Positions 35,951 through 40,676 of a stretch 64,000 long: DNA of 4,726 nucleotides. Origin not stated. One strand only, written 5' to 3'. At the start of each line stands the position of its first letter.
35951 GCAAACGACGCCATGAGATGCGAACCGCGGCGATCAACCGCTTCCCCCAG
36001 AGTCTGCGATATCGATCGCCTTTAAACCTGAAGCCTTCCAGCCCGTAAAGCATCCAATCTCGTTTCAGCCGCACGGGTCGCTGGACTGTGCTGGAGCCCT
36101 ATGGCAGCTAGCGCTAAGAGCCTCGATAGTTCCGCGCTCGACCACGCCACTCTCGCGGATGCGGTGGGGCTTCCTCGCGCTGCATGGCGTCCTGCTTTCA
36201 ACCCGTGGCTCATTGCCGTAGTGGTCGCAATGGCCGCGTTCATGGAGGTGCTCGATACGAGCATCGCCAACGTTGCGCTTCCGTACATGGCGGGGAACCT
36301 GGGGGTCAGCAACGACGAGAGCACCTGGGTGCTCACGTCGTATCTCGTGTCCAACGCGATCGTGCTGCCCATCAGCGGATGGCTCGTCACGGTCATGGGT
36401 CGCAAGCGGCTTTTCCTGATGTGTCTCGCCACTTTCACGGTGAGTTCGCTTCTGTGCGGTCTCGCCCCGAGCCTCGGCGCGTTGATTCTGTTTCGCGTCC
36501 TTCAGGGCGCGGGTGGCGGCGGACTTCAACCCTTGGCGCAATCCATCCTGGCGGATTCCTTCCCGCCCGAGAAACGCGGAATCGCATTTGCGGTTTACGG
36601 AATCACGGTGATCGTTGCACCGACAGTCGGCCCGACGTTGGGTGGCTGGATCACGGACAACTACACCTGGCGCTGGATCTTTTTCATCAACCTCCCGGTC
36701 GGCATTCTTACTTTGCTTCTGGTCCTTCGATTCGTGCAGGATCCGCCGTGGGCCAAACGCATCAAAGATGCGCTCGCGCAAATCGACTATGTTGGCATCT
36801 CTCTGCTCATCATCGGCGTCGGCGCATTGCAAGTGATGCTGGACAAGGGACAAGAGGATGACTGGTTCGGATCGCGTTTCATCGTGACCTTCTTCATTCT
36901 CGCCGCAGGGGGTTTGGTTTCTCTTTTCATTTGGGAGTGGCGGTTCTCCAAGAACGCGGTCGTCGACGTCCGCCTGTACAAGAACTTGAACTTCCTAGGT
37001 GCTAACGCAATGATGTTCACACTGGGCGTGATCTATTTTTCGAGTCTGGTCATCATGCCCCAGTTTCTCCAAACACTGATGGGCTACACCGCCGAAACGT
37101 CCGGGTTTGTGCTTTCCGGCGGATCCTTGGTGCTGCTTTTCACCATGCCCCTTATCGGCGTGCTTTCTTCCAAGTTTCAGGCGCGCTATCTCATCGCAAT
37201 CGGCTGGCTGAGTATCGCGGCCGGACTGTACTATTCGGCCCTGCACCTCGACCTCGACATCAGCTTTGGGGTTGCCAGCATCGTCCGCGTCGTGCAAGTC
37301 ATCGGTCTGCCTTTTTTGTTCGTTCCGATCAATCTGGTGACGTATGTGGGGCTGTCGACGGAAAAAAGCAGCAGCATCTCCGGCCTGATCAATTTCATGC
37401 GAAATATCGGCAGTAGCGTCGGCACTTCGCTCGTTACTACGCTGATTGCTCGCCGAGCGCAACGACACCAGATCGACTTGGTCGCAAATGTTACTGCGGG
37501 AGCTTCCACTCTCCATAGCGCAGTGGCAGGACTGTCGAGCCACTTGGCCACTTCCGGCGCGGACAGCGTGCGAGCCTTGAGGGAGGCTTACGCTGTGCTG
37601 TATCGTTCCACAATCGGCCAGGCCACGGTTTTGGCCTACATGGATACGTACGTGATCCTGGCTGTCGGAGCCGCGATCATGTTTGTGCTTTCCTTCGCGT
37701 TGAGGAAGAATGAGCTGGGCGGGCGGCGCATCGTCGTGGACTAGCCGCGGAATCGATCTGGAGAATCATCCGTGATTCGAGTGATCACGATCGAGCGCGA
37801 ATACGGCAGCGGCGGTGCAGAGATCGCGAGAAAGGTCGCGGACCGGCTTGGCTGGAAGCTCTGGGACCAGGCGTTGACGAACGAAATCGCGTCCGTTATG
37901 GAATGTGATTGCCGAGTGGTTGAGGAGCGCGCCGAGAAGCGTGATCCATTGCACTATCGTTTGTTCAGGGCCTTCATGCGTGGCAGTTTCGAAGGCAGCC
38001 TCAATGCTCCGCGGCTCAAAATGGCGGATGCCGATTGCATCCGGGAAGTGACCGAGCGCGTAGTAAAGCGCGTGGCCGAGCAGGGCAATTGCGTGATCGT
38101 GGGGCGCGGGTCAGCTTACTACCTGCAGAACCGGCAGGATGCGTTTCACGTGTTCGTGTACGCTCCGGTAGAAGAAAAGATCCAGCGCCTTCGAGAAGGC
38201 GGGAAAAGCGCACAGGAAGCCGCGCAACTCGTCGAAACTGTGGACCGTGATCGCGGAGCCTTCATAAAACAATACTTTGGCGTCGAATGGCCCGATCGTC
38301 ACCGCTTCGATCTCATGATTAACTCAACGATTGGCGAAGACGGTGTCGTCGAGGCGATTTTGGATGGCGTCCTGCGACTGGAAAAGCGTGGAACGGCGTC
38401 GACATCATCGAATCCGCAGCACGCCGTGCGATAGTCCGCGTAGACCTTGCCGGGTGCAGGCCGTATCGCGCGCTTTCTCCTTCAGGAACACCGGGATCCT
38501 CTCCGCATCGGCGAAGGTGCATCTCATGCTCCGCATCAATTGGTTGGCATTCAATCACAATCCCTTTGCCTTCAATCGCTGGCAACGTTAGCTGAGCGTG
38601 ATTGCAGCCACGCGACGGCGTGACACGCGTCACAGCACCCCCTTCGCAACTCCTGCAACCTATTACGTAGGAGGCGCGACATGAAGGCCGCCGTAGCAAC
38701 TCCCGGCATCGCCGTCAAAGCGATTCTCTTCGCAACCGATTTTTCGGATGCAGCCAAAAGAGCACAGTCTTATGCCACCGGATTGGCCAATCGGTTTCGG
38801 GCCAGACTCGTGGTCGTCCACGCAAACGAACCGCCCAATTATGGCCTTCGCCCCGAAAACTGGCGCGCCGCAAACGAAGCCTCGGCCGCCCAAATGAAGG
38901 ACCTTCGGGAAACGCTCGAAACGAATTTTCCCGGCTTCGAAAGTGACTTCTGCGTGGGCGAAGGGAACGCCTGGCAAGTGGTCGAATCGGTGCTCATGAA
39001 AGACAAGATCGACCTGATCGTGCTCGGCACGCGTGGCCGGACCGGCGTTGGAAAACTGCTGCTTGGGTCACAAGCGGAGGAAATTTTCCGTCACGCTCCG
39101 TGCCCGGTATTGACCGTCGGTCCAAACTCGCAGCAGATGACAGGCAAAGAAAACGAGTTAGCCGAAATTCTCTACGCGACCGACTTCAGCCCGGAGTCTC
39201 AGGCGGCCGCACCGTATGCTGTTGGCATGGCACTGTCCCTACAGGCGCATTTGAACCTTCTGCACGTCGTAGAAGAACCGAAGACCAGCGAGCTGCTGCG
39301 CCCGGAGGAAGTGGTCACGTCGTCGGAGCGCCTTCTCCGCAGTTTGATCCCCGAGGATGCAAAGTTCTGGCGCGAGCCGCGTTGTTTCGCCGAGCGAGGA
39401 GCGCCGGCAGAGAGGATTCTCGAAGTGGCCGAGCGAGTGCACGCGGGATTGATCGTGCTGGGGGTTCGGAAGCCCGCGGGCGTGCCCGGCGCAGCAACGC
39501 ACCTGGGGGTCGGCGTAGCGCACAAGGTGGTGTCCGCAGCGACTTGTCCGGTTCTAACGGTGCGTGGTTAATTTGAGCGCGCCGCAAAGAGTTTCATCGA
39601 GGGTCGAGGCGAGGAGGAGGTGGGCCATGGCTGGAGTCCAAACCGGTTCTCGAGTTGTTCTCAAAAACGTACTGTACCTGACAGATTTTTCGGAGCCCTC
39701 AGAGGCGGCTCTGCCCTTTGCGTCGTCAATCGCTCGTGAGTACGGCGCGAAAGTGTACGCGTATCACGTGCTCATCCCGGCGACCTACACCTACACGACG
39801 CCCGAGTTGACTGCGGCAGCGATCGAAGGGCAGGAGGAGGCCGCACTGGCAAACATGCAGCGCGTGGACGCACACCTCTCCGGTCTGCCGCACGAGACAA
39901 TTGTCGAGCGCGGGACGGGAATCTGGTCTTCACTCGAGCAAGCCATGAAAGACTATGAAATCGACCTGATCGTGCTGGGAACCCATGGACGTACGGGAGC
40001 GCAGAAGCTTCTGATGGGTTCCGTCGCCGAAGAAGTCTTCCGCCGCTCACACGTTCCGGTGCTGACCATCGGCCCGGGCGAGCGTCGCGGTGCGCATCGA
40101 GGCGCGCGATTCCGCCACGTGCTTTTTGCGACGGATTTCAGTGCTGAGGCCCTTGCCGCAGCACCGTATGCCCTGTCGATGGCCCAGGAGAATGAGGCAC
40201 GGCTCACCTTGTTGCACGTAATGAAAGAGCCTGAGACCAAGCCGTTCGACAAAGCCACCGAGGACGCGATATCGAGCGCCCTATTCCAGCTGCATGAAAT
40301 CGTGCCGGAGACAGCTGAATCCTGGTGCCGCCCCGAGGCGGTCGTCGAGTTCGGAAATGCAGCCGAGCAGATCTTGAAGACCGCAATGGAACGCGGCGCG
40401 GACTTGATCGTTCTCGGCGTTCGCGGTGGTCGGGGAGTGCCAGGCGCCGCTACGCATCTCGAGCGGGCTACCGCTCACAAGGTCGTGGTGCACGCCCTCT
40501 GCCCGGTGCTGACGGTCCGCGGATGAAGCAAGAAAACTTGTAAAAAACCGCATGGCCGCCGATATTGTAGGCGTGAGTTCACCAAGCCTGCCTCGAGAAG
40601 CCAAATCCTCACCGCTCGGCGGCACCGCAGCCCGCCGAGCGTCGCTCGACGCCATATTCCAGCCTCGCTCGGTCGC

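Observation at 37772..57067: ~19-kb stress/dormancy-like supercluster resembling a hypoxia/stationary-phase regulon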

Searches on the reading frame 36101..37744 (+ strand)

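Call 4: search_protein_families(library=pfam, proteins=[window:36101-37744:+])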
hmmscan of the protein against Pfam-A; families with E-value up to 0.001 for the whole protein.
window:36101-37744:+ (547 aa): 4 families
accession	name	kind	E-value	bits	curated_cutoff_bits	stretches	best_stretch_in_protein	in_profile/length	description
PF07690.21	MFS_1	-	9.6e-56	189.6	33.4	1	43-442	2-347/347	Major Facilitator Superfamily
PF00083.30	Sugar_tr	-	2.3e-15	56.9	22.3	1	39-215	2-194/452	Sugar (and other) transporter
PF13347.12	MFS_2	-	1.8e-05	24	27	1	40-154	227-343/427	MFS/sugar transport protein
PF03006.26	HlyIII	-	0.00038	20.6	26.2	1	219-332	69-177/224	Haemolysin-III related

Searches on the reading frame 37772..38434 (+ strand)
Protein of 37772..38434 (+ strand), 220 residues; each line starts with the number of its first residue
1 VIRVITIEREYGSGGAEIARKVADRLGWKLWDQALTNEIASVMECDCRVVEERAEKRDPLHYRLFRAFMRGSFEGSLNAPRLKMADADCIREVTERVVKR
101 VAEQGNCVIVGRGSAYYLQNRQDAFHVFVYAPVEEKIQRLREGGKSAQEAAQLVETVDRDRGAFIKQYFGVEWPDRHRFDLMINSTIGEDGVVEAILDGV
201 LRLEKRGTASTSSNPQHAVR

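Call 3: search_protein_families(library=pfam, proteins=[window:37772-38434:+])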
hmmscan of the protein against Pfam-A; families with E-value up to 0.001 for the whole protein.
window:37772-38434:+ (220 aa): 1 family
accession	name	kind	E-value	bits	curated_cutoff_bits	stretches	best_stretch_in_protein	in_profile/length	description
PF13189.12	Cytidylate_kin2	-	5.3e-44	150.9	28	1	4-186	1-175/176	Cytidylate kinase-like family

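Call 55: search_protein_families(library=ncbifam, proteins=[window:37772-38434:+], max_evalue=0.01)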
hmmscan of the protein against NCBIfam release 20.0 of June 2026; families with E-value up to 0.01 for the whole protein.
window:37772-38434:+ (220 aa): 2 families
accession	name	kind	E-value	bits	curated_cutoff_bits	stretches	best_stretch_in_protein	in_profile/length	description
TIGR02173.1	cyt_kin_arch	equivalog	2.3e-09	37.5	102.1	1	86-198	54-166/169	(d)CMP kinase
TIGR00017.1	cmk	equivalog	0.00037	20.3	135.55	0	84-157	100-175/217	(d)CMP kinase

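Call 60: find_homologous_proteins(query=window:37772-38434:+)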
Query window:37772-38434:+ (220 aa): 7962 proteins with E <= 0.001 among 8000 candidates; the best 120 are listed.
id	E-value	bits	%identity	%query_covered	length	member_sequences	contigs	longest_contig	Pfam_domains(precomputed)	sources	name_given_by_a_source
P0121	4.3e-140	482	99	100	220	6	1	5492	PF13189.13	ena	-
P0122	1.2e-128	445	90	100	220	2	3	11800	PF13189.13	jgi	-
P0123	1.1e-119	416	85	100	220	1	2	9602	PF13189.13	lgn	-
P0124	1.2e-119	415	85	100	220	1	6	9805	PF13189.13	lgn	-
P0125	6.1e-118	410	85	98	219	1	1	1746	PF13189.13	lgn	-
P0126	8.6e-118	409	84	100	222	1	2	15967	PF13189.13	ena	-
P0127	1.1e-117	409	85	100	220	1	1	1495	PF13189.13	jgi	jgi:cytidylate kinase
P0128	1.5e-117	409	85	98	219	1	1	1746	PF13189.13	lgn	-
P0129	2.4e-117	408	86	94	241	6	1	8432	PF13189.13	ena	-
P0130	4.1e-117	407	83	100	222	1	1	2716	PF13189.13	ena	-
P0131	9.9e-117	406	83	100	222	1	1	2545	PF13189.13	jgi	-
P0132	3.1e-116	404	82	100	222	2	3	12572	PF13189.13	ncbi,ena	-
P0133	5.0e-116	404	85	97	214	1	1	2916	PF13189.13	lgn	-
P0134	8.5e-116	403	84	100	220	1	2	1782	PF13189.13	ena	-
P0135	8.5e-116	403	84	100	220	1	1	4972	PF13189.13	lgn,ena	-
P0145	1.1e-108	380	77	100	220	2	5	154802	PF13189.13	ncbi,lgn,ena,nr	ncbi:MAG TPA: cytidylate kinase-like family protein [Candidatus Acidoferrales bacterium]|nr:cytidyla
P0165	1.7e-105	369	76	98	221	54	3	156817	PF13189.13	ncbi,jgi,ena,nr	ncbi:MAG TPA: cytidylate kinase-like family protein [Terriglobales bacterium]|nr:cytidylate kinase-l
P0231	3.1e-103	362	76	96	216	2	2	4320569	PF13189.13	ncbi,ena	-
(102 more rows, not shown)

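Call 61: find_encoding_contigs(protein=P0145, flank=10000, max_places=1)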
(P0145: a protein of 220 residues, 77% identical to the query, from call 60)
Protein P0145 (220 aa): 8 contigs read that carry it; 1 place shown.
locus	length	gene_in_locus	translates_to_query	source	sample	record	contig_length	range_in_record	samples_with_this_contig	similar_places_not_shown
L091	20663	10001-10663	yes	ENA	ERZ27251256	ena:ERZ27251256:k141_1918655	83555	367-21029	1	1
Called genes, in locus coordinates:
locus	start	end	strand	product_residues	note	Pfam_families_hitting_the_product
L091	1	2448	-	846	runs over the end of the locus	PF11897:DUF3417, PF00343:Phosphorylase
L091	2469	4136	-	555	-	PF02878:PGM_PMM_I, PF02879:PGM_PMM_II, PF02880:PGM_PMM_III, PF00408:PGM_PMM_IV (weak)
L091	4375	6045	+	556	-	PF00342:PGI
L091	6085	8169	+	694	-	PF00456:Transketolase_N, PF02779:Transket_pyr, PF02780:Transketolase_C, PF22613:Transketolase_C_1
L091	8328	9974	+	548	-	PF06609:TRI12, PF00083:Sugar_tr, PF07690:MFS_1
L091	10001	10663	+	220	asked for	PF13189:Cytidylate_kin2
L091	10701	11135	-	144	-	PF00582:Usp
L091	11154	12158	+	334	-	PF04773:FecR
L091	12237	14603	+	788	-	PF05226:CHASE2, PF00211:Guanylate_cyc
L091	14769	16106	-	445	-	PF02085:Cytochrom_CIII (faint), PF09699:Paired_CXXCH_1 (faint), PF14522:Cytochrome_C7 (faint), PF14537:Cytochrom_c3_2 (faint), PF22113:Mtrc-MtrF_II-IV_dom (faint)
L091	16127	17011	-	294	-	-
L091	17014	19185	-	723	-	PF13510:Fer2_4, PF12837:Fer4_6 (faint), PF12797:Fer4_2 (faint), PF10588:NADH-G_4Fe-4S_3 (weak), PF13187:Fer4_9 (faint), PF00027:cNMP_binding, PF00037:Fer4 (weak), PF12838:Fer4_7 (weak), +4 more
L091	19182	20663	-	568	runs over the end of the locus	PF01257:2Fe-2S_thioredx, PF01512:Complex1_51K, PF10531:SLBB, PF10589:NADH_4Fe-4S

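Call 62: find_encoding_contigs(protein=P0231, flank=10000, max_places=1)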
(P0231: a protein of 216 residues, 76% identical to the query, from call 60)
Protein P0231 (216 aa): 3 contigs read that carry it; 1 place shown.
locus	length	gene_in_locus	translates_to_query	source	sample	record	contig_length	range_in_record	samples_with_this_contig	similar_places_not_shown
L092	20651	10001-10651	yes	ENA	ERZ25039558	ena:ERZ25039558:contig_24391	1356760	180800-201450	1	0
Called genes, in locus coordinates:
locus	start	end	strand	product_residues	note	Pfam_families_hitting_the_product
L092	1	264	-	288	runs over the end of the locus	PF17930:LpxI_N, PF06230:LpxI_C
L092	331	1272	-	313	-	PF00892:EamA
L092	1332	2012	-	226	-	PF00132:Hexapep, PF13720:Acetyltransf_11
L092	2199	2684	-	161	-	PF22817:ApeP-like, PF07977:FabA, PF22818:ApeI-like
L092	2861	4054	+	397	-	PF04389:Peptidase_M28 (weak), PF01546:Peptidase_M20, PF07687:M20_dimer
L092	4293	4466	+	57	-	PF02416:TatA_B_E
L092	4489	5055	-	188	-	PF02545:Maf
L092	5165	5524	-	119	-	PF00903:Glyoxalase, PF18029:Glyoxalase_6 (weak)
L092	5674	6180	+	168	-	-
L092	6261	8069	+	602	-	PF00009:GTP_EFTU, PF03144:GTP_EFTU_D2, PF00679:EFG_C, PF06421:LepA_C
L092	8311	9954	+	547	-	PF06609:TRI12, PF00083:Sugar_tr, PF07690:MFS_1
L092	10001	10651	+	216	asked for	PF13189:Cytidylate_kin2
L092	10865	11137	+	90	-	PF02604:PhdYeFM_antitox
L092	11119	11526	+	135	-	PF01850:PIN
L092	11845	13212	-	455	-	PF00772:DnaB, PF13481:AAA_25, PF03796:DnaB_C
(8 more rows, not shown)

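Call 63: find_encoding_contigs(protein=P0165, flank=10000, max_places=1)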
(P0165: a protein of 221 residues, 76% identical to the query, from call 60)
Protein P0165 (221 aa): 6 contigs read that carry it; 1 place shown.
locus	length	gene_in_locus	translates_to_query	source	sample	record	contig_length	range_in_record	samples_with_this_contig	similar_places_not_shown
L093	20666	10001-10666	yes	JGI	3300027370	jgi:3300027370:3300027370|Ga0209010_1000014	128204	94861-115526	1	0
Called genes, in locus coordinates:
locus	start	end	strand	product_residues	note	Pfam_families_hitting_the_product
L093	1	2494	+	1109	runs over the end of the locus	PF13620:CarboxypepD_reg, PF13715:CarbopepD_reg_2 (faint), PF25183:OMP_b-brl_4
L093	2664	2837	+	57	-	-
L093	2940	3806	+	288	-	PF11412:DsbD_N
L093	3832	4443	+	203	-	PF00578:AhpC-TSA, PF08534:Redoxin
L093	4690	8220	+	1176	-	PF13620:CarboxypepD_reg, PF13715:CarbopepD_reg_2, PF17210:SdrD_B (weak), PF17802:SpaA (weak), PF25183:OMP_b-brl_4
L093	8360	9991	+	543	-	PF00083:Sugar_tr, PF07690:MFS_1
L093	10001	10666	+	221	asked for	PF13189:Cytidylate_kin2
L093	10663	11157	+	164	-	PF03625:DUF302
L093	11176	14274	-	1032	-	PF00069:Pkinase, PF01636:APH (faint), PF07714:PK_Tyr_Ser-Thr, PF00515:TPR_1 (faint), PF07719:TPR_2 (faint), PF13428:TPR_14 (faint), PF13174:TPR_6 (faint), PF13181:TPR_8 (faint), +3 more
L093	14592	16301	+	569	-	PF18483:Lectin_L-type_dom, PF00139:Lectin_legB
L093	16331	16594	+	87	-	-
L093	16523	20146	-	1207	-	PF00069:Pkinase, PF07714:PK_Tyr_Ser-Thr, PF03109:ABC1, PF24575:TPR_Slam (weak), PF13424:TPR_12, PF13374:TPR_10, PF17874:TPR_MalT, PF13424:TPR_12, +17 more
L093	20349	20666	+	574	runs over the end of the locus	PF01204:Trehalase, PF22422:MGH1-like_GH, PF01204:Trehalase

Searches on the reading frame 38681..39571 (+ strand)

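Call 3: search_protein_families(library=pfam, proteins=[window:38681-39571:+])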
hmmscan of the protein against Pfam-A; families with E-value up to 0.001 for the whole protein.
window:38681-39571:+ (296 aa): 1 family
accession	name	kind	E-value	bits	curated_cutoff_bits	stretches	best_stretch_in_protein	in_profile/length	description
PF00582.32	Usp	-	3.3e-47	161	24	2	13-146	3-140/141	Universal stress protein family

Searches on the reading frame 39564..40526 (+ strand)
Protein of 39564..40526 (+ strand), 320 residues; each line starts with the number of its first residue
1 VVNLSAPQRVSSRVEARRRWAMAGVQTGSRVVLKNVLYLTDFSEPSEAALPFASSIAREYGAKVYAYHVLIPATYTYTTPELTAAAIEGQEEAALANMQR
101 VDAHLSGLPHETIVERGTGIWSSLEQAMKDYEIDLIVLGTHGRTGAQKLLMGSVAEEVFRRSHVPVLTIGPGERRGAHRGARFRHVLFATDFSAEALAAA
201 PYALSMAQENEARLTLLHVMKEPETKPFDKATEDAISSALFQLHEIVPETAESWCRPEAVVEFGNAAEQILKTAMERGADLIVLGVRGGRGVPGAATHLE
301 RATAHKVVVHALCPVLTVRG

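Call 3: search_protein_families(library=pfam, proteins=[window:39564-40526:+])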
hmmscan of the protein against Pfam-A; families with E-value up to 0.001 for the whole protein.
window:39564-40526:+ (320 aa): 1 family
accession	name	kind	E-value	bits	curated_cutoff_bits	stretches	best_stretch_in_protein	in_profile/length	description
PF00582.32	Usp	-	3.5e-50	170.7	24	2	34-169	3-140/141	Universal stress protein family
